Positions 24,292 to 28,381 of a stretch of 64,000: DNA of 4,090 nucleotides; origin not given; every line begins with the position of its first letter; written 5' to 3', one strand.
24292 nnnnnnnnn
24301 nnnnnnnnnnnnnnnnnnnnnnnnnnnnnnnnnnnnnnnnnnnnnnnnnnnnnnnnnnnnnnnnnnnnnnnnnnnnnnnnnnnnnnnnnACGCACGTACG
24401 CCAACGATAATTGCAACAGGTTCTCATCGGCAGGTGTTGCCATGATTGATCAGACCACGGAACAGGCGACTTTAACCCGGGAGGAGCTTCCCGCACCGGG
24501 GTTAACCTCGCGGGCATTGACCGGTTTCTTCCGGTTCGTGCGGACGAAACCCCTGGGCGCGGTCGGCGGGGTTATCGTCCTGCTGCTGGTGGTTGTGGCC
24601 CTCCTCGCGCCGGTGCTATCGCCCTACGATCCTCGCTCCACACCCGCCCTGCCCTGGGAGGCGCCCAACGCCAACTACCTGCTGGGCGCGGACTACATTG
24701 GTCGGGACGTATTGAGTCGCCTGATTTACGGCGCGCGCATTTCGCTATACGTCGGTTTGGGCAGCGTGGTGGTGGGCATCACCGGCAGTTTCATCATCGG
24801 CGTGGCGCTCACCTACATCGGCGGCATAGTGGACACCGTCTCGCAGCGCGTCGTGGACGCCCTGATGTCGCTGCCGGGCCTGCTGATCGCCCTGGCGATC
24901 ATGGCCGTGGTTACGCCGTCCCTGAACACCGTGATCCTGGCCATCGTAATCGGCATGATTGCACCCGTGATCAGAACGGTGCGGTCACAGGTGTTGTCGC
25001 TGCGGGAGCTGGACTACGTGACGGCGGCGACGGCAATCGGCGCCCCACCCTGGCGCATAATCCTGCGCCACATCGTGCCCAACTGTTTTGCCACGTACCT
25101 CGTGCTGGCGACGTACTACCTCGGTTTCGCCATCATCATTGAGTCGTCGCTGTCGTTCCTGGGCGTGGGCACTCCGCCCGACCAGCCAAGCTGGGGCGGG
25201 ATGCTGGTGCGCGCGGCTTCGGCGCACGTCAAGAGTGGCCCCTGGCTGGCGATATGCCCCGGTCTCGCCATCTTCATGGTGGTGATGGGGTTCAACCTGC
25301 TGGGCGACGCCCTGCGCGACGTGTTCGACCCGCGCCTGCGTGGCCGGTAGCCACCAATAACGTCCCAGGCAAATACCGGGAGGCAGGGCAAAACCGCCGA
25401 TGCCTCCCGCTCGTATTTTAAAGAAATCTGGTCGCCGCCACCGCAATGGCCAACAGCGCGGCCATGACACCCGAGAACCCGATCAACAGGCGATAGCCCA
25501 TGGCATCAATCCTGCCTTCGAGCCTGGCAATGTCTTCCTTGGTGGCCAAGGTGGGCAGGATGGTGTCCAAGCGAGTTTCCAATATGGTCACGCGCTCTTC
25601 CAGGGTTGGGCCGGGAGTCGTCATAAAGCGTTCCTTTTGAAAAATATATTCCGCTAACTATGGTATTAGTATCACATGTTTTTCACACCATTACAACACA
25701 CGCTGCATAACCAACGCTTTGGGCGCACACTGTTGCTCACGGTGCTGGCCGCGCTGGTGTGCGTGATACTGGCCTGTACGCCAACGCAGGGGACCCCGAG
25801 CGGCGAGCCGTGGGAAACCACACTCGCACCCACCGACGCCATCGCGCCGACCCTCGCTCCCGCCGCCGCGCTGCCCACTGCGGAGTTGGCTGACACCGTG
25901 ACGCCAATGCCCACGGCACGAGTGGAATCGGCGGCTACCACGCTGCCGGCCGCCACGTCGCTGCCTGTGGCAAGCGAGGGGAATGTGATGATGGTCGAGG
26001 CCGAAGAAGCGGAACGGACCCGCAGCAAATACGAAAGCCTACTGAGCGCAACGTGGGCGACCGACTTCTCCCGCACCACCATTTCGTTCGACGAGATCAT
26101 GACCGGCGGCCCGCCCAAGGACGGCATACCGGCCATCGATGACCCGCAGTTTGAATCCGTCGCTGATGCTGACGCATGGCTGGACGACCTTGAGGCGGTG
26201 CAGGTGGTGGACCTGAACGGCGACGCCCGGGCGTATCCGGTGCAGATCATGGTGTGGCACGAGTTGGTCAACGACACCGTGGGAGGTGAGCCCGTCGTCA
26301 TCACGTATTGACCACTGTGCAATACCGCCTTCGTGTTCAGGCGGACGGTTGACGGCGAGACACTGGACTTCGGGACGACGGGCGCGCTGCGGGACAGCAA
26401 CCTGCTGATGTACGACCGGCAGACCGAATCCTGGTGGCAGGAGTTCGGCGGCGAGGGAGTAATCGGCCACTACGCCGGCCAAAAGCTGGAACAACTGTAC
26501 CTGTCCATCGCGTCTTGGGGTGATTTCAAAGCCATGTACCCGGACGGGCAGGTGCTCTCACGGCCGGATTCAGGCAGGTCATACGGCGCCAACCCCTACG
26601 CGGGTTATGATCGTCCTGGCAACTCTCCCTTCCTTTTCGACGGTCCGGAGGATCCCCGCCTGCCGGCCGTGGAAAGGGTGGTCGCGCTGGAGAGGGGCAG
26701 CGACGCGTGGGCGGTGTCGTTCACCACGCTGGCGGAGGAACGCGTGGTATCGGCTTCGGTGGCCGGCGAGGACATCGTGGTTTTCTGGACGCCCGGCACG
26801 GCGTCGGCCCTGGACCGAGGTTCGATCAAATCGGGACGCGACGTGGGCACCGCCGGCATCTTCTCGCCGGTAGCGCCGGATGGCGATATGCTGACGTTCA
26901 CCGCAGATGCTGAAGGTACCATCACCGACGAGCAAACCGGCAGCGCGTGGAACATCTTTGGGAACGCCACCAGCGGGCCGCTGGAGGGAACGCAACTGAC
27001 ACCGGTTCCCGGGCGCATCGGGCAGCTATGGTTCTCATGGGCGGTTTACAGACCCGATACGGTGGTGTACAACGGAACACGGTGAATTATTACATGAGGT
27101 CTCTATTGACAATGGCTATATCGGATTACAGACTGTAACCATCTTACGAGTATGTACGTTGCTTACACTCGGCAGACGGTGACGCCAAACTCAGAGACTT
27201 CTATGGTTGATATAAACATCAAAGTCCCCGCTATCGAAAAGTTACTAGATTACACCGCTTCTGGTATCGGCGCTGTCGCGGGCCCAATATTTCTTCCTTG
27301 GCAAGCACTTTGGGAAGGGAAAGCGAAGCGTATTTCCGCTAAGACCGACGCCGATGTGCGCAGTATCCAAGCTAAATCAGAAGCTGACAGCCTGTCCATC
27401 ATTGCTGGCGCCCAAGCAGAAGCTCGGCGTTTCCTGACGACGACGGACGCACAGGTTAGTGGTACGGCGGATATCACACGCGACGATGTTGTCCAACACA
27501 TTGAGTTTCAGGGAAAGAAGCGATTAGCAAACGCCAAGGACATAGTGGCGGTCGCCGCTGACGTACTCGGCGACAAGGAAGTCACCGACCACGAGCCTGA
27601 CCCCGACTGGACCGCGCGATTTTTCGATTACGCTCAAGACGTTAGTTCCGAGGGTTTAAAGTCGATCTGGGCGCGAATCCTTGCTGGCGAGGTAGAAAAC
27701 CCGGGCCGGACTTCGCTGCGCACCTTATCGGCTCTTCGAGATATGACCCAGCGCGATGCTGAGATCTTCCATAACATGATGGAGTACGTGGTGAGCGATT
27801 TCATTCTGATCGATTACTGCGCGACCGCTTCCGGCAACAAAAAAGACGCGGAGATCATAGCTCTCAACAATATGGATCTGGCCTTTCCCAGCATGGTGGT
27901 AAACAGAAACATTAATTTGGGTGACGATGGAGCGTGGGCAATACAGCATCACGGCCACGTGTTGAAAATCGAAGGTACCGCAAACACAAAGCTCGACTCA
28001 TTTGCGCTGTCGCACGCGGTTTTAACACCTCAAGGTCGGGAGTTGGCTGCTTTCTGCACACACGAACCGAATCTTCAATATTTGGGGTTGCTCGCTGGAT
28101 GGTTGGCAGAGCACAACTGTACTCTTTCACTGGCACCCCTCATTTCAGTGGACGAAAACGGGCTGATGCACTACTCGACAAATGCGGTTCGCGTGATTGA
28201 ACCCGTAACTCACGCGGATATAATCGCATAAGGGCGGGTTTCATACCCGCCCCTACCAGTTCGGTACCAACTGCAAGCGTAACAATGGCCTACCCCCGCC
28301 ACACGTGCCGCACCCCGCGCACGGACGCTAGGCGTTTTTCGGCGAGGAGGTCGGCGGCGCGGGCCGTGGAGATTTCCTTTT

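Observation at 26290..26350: In-frame TGA on the first Cys of the C-P-L-C motif of a DUF3179 lipoprotein, with a hairpin 14 nt downstream: selenocysteine (U-x-x-C) candidate or fresh nonsense mutation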

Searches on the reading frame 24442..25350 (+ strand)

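Call 36: search_protein_families(library=pfam, proteins=[window:24442-25350:+], max_evalue=0.001)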
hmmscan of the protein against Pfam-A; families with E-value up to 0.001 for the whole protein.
window:24442-25350:+ (302 aa): 2 families
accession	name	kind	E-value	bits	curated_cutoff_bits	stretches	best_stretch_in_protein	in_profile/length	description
PF00528.27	BPD_transp_1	-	1.7e-26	93.5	26.4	1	118-300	3-183/184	Binding-protein-dependent transport system inner membrane component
PF12911.12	OppC_N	-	2.7e-07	30.8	23.9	1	31-65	8-42/53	N-terminal TM domain of oligopeptide transport permease C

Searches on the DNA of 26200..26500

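Call 74: search_rna_families(source=window, start=26200, end=26500, threshold=evalue, max_evalue=10)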
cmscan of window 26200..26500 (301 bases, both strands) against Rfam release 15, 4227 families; matches with E-value up to 10: 2.
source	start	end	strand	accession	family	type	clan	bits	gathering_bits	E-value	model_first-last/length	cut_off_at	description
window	26295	26348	+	RF00283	SCARNA18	Gene; snRNA; snoRNA; scaRNA;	-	13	40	4.7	1-83/83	no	small Cajal body-specific RNA 18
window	26236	26248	+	RF01119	sR32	Gene; snRNA; snoRNA; CD-box;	-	11.2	40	1.1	45-57/57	no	Small nucleolar RNA sR32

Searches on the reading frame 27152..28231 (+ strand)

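Call 36: search_protein_families(library=pfam, proteins=[window:27152-28231:+], max_evalue=0.001)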
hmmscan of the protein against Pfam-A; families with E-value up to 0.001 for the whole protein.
window:27152-28231:+ (359 aa): 1 family
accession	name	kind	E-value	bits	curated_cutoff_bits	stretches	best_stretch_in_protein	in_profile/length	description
PF10987.13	DUF2806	-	3.2e-32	112.6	24.5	1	117-314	7-220/221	Protein of unknown function (DUF2806)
